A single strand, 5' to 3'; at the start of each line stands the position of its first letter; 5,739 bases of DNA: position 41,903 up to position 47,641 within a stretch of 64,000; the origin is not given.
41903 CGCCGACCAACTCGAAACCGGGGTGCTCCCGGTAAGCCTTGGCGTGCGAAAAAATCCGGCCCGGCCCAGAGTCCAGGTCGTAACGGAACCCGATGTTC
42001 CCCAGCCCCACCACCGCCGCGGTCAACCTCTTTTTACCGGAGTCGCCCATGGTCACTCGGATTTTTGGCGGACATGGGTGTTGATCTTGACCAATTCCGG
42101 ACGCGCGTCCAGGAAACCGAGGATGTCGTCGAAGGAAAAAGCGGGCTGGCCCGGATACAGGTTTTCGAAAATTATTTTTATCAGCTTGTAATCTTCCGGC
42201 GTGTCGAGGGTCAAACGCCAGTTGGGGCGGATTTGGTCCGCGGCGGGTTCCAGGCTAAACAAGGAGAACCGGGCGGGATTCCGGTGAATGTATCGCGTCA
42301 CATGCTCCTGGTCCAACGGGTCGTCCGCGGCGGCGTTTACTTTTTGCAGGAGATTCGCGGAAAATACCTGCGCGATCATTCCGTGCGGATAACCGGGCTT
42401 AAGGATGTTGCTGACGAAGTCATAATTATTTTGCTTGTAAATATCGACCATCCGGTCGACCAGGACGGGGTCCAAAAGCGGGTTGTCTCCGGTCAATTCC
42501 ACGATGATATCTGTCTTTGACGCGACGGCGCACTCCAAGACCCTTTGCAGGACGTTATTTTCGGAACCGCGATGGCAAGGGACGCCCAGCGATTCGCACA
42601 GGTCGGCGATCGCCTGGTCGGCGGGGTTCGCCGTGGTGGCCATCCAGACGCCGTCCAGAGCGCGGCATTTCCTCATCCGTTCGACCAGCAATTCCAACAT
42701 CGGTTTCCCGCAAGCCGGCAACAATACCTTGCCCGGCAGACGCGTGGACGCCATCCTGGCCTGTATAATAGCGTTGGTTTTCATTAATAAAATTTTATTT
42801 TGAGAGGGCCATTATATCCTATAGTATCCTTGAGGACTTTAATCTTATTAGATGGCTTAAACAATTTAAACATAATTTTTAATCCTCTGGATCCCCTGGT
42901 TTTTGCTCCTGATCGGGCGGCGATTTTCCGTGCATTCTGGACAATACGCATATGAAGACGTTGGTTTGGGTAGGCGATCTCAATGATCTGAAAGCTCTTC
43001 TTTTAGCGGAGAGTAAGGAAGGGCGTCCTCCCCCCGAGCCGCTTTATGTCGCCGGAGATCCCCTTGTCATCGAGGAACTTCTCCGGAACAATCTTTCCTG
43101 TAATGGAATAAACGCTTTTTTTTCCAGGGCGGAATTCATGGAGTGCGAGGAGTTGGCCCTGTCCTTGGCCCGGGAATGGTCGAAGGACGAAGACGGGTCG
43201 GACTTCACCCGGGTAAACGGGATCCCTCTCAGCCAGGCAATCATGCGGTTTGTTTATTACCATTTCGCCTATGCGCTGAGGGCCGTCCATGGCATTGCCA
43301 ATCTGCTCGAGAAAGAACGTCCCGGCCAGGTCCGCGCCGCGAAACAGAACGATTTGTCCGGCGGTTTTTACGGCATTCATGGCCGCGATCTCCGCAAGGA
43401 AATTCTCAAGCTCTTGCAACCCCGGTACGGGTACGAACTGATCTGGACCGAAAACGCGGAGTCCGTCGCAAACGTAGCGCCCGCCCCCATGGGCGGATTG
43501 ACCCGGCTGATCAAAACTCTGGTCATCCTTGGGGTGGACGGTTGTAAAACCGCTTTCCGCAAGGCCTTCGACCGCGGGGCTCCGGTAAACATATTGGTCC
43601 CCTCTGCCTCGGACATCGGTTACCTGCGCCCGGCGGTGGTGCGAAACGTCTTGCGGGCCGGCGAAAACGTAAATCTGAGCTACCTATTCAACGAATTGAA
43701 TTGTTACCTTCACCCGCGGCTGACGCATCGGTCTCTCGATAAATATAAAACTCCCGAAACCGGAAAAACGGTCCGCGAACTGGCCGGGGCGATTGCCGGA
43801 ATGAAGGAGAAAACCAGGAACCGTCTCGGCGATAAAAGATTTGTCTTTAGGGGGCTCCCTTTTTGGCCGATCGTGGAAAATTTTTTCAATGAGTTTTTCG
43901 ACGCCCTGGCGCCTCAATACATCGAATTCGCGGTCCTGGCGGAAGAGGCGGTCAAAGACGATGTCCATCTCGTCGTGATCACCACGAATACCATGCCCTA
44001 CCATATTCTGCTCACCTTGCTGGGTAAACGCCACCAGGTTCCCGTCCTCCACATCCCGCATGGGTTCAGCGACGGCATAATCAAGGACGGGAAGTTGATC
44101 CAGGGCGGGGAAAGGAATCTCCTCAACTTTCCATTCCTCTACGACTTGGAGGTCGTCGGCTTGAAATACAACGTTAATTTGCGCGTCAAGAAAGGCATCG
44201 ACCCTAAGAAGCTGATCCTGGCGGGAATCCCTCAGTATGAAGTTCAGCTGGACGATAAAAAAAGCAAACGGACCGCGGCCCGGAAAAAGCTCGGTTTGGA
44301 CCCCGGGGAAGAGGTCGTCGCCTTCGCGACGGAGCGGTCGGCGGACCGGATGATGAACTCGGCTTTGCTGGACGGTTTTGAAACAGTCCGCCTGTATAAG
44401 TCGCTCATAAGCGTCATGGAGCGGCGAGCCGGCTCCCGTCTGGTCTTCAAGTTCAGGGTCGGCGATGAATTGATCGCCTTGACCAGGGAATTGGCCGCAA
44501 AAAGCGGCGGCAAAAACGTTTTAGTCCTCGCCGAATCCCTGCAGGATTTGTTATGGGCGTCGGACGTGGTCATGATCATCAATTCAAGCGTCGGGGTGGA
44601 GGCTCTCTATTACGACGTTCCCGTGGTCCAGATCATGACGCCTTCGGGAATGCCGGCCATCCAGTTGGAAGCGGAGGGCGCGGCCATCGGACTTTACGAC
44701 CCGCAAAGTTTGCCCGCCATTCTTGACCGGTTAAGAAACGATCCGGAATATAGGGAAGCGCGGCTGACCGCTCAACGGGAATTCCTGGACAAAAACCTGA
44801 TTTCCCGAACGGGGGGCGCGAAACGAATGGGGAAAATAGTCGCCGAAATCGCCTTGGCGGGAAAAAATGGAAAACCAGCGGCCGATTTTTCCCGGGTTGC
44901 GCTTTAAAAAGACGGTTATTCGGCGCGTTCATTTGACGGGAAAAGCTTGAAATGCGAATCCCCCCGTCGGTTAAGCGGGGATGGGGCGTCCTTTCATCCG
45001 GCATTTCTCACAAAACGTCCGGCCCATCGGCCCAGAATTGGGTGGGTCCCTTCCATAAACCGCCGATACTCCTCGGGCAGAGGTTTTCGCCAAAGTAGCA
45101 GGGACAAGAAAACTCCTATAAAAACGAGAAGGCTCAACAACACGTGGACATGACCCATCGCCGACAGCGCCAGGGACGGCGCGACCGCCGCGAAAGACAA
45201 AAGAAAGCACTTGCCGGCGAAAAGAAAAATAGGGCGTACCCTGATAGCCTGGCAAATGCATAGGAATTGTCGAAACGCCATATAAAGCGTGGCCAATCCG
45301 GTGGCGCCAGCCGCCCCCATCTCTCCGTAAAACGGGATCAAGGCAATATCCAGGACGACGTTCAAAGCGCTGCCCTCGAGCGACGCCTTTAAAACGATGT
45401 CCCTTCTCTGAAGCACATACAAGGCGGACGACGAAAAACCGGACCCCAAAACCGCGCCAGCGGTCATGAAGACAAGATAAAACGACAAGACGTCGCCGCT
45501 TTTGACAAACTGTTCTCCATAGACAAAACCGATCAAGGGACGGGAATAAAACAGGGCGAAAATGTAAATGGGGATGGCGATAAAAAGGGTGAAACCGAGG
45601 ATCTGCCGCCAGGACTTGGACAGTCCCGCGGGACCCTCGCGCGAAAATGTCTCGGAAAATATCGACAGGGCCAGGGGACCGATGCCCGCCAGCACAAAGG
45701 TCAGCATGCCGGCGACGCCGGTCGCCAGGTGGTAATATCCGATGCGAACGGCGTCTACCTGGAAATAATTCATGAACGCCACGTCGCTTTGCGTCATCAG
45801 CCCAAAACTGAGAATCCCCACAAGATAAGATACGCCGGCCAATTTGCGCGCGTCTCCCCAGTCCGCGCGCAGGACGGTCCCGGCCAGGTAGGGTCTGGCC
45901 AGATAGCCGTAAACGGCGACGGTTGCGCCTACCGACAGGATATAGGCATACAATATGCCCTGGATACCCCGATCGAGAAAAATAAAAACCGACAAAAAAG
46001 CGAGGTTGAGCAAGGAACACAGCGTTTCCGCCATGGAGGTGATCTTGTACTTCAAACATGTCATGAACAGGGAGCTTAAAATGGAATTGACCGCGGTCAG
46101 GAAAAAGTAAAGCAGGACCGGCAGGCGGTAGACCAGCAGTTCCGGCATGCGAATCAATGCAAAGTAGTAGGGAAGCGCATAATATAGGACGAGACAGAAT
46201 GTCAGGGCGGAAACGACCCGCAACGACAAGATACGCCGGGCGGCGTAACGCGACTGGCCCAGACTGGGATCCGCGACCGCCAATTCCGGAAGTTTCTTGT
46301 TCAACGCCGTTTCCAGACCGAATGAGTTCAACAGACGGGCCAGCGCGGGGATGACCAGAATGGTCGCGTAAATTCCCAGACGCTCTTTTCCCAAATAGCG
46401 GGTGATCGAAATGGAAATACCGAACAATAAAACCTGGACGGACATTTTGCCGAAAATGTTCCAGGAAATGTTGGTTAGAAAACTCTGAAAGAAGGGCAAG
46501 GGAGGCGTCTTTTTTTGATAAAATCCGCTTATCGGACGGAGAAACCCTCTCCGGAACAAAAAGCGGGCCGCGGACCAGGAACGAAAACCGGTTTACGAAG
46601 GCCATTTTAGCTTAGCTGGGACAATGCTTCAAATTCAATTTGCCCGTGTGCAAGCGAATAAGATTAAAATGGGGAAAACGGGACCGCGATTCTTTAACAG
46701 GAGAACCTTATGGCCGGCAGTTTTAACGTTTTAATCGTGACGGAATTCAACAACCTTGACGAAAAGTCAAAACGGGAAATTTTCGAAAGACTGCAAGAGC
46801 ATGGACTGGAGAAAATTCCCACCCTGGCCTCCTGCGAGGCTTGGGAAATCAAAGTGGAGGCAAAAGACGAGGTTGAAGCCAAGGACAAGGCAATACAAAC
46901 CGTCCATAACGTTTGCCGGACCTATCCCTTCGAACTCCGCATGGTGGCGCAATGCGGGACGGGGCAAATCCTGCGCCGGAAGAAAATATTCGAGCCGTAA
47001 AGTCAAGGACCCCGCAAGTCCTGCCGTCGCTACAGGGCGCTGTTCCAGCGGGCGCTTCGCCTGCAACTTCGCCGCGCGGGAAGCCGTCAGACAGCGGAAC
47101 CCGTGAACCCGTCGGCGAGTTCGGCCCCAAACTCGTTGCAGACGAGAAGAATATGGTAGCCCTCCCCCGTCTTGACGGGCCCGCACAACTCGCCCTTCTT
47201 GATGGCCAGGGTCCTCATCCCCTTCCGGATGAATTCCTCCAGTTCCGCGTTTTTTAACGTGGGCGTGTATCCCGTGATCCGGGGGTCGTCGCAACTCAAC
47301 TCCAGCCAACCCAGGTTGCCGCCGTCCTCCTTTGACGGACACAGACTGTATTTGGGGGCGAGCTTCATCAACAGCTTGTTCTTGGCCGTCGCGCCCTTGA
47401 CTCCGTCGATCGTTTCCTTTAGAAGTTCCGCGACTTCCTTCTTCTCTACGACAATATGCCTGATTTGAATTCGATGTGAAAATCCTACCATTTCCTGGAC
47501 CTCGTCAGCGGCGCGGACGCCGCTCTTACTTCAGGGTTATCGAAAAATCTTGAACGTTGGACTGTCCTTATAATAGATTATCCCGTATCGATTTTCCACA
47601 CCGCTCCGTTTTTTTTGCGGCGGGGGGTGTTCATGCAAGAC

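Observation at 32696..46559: Nonulosonic-acid (pseudaminic/legionaminic-type, sps-like) surface-glycan island with patchy lower GC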

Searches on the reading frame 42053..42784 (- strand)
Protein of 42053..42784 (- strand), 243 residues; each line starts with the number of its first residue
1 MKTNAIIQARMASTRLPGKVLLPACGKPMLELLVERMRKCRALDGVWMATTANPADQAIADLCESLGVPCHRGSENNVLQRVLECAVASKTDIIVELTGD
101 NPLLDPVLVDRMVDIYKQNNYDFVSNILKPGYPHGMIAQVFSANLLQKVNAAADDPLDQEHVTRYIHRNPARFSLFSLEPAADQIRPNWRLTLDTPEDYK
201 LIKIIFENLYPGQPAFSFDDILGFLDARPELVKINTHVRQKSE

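Call 3: search_protein_families(library=pfam, proteins=[window:42053-42784:-])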
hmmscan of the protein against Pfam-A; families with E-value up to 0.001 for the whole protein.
window:42053-42784:- (243 aa): 2 families
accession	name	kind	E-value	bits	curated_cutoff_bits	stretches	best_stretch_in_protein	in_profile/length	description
PF02348.25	CTP_transf_3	-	5.9e-36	124.7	22.6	1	5-205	2-205/217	Cytidylyltransferase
PF12804.13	NTP_transf_3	-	1.2e-09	39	27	1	18-155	15-147/160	MobA-like NTP transferase domain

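Call 4: search_protein_families(library=ncbifam, proteins=[window:42053-42784:-])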
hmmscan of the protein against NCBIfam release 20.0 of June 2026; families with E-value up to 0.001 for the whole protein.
window:42053-42784:- (243 aa): 10 families
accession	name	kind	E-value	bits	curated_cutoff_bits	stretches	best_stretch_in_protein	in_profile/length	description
NF009905.0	PRK13368.1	subfamily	5.1e-22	78.4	255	1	1-128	1-126/243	3-deoxy-manno-octulosonate cytidylyltransferase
NF003952.0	PRK05450.1-5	subfamily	1.1e-20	73.8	193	1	1-128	1-128/250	3-deoxy-manno-octulosonate cytidylyltransferase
NF003950.0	PRK05450.1-3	subfamily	2e-16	60.1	234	1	1-124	1-126/248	3-deoxy-manno-octulosonate cytidylyltransferase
TIGR00466.1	kdsB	equivalog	3.3e-13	49.6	155.2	1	5-127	5-127/241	3-deoxy-manno-octulosonate cytidylyltransferase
NF003948.0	PRK05450.1-1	equivalog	8.4e-13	48.1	281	1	2-125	5-129/248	3-deoxy-manno-octulosonate cytidylyltransferase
TIGR04321.1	spiroSPASM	subfamily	2.4e-08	33.1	250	1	26-232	21-226/510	spiro-SPASM protein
TIGR03310.1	matur_MocA_YgfJ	equivalog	7.5e-07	29.3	186.45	1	4-160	1-156/188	molybdenum cofactor cytidylyltransferase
TIGR03584.1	PseF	equivalog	1.6e-05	24.7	205.7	1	5-70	2-65/222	pseudaminic acid cytidylyltransferase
NF001457.0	PRK00317.1-3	equivalog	0.00072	19.1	164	0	19-153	19-149/200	molybdenum cofactor guanylyltransferase MobA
TIGR01173.1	glmU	equivalog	0.00094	18.1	366.85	0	10-128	13-129/452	bifunctional UDP-N-acetylglucosamine diphosphorylase/glucosamine-1-phosphate N-acetyltransferase GlmU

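Call 103: search_solved_structures(query=window:42053-42784:-, max_evalue=0.001)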
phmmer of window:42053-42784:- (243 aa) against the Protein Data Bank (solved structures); distinct sequences matched with E-value up to 0.001: 14.
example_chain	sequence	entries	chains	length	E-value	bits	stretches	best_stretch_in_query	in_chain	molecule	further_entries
6oew_A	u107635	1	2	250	1.6e-40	142.2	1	1-236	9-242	Cytidylyltransferase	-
3duv_A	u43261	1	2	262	2.4e-11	46.7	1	4-126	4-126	3-deoxy-manno-octulosonate cytidylyltransferase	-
1vh3_A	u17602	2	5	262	2.4e-11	46.7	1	4-126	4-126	3-deoxy-manno-octulosonate cytidylyltransferase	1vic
8ees_A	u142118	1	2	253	2.3e-10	43.5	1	5-114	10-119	3-deoxy-manno-octulosonate cytidylyltransferase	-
1gq9_A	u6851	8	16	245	2.3e-10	43.4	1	5-113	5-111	3-DEOXY-MANNO-OCTULOSONATE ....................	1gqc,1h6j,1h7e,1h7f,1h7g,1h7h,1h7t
3tqd_A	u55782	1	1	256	3.8e-10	42.7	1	3-120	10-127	3-deoxy-manno-octulosonate cytidylyltransferase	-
3jtj_A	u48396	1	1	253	6.9e-10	41.9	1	4-114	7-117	3-deoxy-manno-octulosonate cytidylyltransferase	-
4xwi_A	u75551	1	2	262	9.6e-10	41.4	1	5-118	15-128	3-deoxy-manno-octulosonate cytidylyltransferase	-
1vh1_A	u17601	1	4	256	1.4e-09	40.9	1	5-120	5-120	3-deoxy-manno-octulosonate cytidylyltransferase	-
3oam_A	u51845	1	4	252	1.5e-09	40.8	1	4-114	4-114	3-deoxy-manno-octulosonate cytidylyltransferase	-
3k8d_A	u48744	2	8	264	1.6e-09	40.7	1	5-120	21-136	3-deoxy-manno-octulosonate cytidylyltransferase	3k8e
4fcu_A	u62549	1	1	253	4e-09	39.4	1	5-117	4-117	3-deoxy-manno-octulosonate cytidylyltransferase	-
3pol_A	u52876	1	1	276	4.7e-09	39.2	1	5-117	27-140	3-deoxy-manno-octulosonate cytidylyltransferase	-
2y6p_A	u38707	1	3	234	3.5e-06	29.8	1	3-104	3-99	3-DEOXY-MANNO-OCTULOSONATE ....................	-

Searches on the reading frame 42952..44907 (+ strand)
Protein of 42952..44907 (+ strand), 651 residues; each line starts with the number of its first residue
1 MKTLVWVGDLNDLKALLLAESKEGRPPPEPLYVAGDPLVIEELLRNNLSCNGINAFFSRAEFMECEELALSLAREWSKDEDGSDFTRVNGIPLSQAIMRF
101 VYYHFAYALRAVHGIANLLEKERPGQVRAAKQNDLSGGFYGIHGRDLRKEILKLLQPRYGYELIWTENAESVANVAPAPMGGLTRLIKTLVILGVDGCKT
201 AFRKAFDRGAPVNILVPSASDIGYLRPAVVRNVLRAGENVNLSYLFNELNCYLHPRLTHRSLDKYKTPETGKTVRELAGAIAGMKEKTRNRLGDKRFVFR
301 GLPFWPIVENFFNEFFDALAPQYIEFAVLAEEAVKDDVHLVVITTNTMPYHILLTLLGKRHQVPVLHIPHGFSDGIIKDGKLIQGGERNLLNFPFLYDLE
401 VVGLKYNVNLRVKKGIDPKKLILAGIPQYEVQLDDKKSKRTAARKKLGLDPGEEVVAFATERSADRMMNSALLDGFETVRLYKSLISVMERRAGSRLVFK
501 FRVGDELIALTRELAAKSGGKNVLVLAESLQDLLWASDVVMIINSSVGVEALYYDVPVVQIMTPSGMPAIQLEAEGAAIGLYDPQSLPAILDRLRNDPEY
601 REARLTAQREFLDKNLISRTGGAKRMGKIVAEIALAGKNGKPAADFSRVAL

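Call 3: search_protein_families(library=pfam, proteins=[window:42952-44907:+])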
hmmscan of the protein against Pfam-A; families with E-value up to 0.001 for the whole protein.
window:42952-44907:+ (651 aa): 0 families

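Call 4: search_protein_families(library=ncbifam, proteins=[window:42952-44907:+])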
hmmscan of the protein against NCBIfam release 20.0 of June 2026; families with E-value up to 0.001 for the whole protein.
window:42952-44907:+ (651 aa): 1 family
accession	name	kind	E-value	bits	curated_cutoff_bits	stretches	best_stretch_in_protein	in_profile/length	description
TIGR04396.2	surf_polysacc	subfamily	0.00071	18.8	125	0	518-614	246-337/427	surface carbohydrate biosynthesis protein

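Call 63: search_protein_representatives(protein=window:42952-44907:+)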
Query: 651 residues. Proteins with E-value up to 0.001 (for the whole library): 641; up to 1e-10: 92; up to 1e-30: 13. The best 150 are listed.
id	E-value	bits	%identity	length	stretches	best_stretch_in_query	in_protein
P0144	0.0e+00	1460.7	100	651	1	1-651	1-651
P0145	1.2e-139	483.0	37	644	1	1-646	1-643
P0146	5.0e-111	388.4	34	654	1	1-644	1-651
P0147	1.9e-108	379.8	36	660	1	28-638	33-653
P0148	4.0e-89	316.1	30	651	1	2-634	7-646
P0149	8.4e-87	308.4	32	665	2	183-637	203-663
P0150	1.6e-79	284.3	31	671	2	186-634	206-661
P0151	2.8e-79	283.5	31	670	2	183-641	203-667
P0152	2.5e-77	277.1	32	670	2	183-639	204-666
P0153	1.3e-72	261.5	30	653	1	1-635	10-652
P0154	1.7e-61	224.8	30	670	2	182-636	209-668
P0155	6.5e-46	173.3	37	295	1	348-635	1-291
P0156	1.3e-35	139.2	39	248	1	400-617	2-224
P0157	1.4e-23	99.5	36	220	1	457-633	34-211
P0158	2.6e-22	95.3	25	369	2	2-164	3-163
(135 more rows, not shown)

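Call 66: search_protein_families(library=pfam, alignment_id=A3, max_evalue=0.01)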
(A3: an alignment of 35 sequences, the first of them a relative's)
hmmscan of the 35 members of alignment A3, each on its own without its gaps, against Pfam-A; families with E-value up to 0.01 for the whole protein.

A. member 1, P0144 (651 aa): 0 families

B. families by the number of members that match (of 35 scanned): 10 families
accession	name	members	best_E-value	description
PF02350.25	Epimerase_2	23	2.3e-14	UDP-N-acetylglucosamine 2-epimerase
PF04464.20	Glyphos_transf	23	5e-13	CDP-Glycerol:Poly(glycerophosphate) glycerophosphotransferase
PF05159.20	Capsule_synth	22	1.1e-08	Capsule polysaccharide biosynthesis protein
PF00534.26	Glycos_transf_1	19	1.2e-11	Glycosyl transferases group 1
PF13692.12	Glyco_trans_1_4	14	3.8e-08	Glycosyl transferases group 1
PF02684.21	LpxB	10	5.6e-05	Lipid-A-disaccharide synthetase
PF04007.18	DUF354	6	1.8e-06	Protein of unknown function (DUF354)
PF20471.4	DUF6716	2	1.7e-05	Putative glycosyltransferase (DUF6716)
PF13439.12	Glyco_transf_4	1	0.0018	Glycosyltransferase Family 4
PF07388.17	A-2_8-polyST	1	0.0043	Alpha-2,8-polysialyltransferase (POLYST)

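Call 78: predict_structure(alignment_id=A3)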
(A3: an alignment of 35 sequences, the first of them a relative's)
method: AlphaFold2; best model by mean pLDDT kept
length: 651 residues; sequences in the alignment: 35
mean_pLDDT: 89.6   pTM: 0.90
mean pLDDT of the five models: 89.6, 89.1, 89.1, 88.9, 87.9
residues with pLDDT >= 90: 468; 70-90: 137; 50-70: 31; < 50: 15
segments of 3 or more residues with pLDDT < 50: 171-180, 648-651
pLDDT, mean of each block of 10 residues (from residue 1): 92 90 77 94 93 92 91 93 93 93 92 96 96 69 81 96 84 44 86 89 79 95 92 89 93 91 96 96 95 93 93 93 97 96 95 97 95 81 84 92 92 93 89 85 96 96 67 85 95 95 89 88 93 97 92 96 76 92 96 98 96 89 92 93 63 38
secondary structure, 60 per line:
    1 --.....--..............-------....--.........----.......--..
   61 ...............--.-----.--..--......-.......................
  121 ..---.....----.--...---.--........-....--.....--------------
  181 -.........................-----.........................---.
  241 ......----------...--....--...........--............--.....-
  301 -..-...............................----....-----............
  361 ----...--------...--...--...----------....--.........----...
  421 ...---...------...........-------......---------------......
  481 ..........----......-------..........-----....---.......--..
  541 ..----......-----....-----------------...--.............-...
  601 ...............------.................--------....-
elements in order: E3-7 H10-23 E31-34 H37-45 E50-52 H53-56 H59-75 H93-96 H98-122 E126-130 H147-154 H156-159 E162-166 H182-206 E212-218 H219-236 E240-246 E257-259 H262-265 H268-278 H281-292 H305-335 E340-343 H349-360 E365-367 E376-378 E381-383 E399-402 H405-413 E421-423 H436-446 E454-459 H475-490 E495-500 H508-517 E523-526 H530-536 E539-542 H547-552 E558-561 E579-581 H584-596 H598-615 H622-638 H647-650

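Call 80: fold_search(model_id=the predicted structure, library=pdb)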
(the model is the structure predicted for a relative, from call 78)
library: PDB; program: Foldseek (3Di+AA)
matches with E <= 10: 1489; with E <= 0.001: 195
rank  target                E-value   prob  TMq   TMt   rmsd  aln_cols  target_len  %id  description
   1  7vza_G                1.8e-10  1.00  0.37  0.62   8.2       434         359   15  The crystal structure of Non-hydrolyzing UDPGlcNAc 2-epimerase in complex with UDP (released 2022-11-16)
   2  3c4q_B                1.8e-10  1.00  0.39  0.60   8.4       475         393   13  Structure of the retaining glycosyltransferase MshA : The first step in mycothiol biosynthesis. Organism : Corynebacte (released 2008-04-01)
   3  3l7k_D                1.9e-10  1.00  0.40  0.61  10.7       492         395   12  Structure of the Wall Teichoic Acid Polymerase TagF, H444N + CDPG (15 minute soak) (released 2010-04-28)
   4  8sxw_C                2.7e-10  1.00  0.35  0.57  10.3       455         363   16  X-ray crystal structure of UDP- 2,3-diacetamido-2,3-dideoxy-glucuronic acid-2-epimerase from Thermus thermophilus stra (released 2023-09-13)
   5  3dzc_A                3.3e-10  1.00  0.38  0.61  10.9       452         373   10  2.35 Angstrom resolution structure of WecB (VC0917), a UDP-N-acetylglucosamine 2-epimerase from Vibrio cholerae. (released 2008-08-12)
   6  7vza_D                3.5e-10  1.00  0.37  0.63   7.7       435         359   13  The crystal structure of Non-hydrolyzing UDPGlcNAc 2-epimerase in complex with UDP (released 2022-11-16)
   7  7vza_C                3.7e-10  1.00  0.37  0.63   7.8       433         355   13  The crystal structure of Non-hydrolyzing UDPGlcNAc 2-epimerase in complex with UDP (released 2022-11-16)
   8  7vza_A                3.9e-10  1.00  0.38  0.62   8.1       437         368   15  The crystal structure of Non-hydrolyzing UDPGlcNAc 2-epimerase in complex with UDP (released 2022-11-16)
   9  8gym_T1               4.1e-10  1.00  0.35  0.43  10.3       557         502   12  Cryo-EM structure of Tetrahymena thermophila respiratory mega-complex MC IV2+(I+III2+II)2 (released 2023-06-14)
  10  1f6d_B                4.3e-10  1.00  0.36  0.59  11.0       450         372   12  THE STRUCTURE OF UDP-N-ACETYLGLUCOSAMINE 2-EPIMERASE FROM E. COLI. (released 2000-12-13)
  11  7vza_H                4.5e-10  1.00  0.39  0.66   6.9       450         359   14  The crystal structure of Non-hydrolyzing UDPGlcNAc 2-epimerase in complex with UDP (released 2022-11-16)
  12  7vza_F                4.7e-10  1.00  0.37  0.62   8.2       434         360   15  The crystal structure of Non-hydrolyzing UDPGlcNAc 2-epimerase in complex with UDP (released 2022-11-16)
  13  6vlc_D                5.2e-10  1.00  0.39  0.64  10.6       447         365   12  Crystal structure of UDP-GlcNAc 2-epimerase from Neisseria meningitidis bound to UDP-GlcNAc (released 2020-11-11)
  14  5xvs_B                5.2e-10  1.00  0.35  0.57  11.8       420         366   11  Crystal structure of UDP-GlcNAc 2-epimerase NeuC complexed with UDP (released 2018-04-11)
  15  7vza_E                6.1e-10  1.00  0.38  0.63   7.7       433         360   14  The crystal structure of Non-hydrolyzing UDPGlcNAc 2-epimerase in complex with UDP (released 2022-11-16)
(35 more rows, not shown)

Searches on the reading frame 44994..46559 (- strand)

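Call 8: search_protein_families(library=pfam, proteins=[window:44994-46559:-])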
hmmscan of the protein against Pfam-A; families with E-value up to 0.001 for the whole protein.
window:44994-46559:- (521 aa): 2 families
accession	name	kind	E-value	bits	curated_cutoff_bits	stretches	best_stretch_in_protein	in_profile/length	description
PF13440.11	Polysacc_synt_3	-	5.2e-14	52.6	23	1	53-353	3-290/293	Polysaccharide biosynthesis protein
PF01943.22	Polysacc_synt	-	3.2e-09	37.1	28.2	1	28-295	2-263/274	Polysaccharide biosynthesis protein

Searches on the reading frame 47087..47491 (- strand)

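Call 8: search_protein_families(library=pfam, proteins=[window:47087-47491:-])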
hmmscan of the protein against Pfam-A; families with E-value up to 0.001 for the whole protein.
window:47087-47491:- (134 aa): 2 families
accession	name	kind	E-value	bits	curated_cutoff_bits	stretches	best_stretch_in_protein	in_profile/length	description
PF00639.27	Rotamase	-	2.9e-09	38.2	21.7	1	22-117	16-95/97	PPIC-type PPIASE domain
PF13616.12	Rotamase_3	-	1.4e-06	29.3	22.5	1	7-117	15-112/116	PPIC-type PPIASE domain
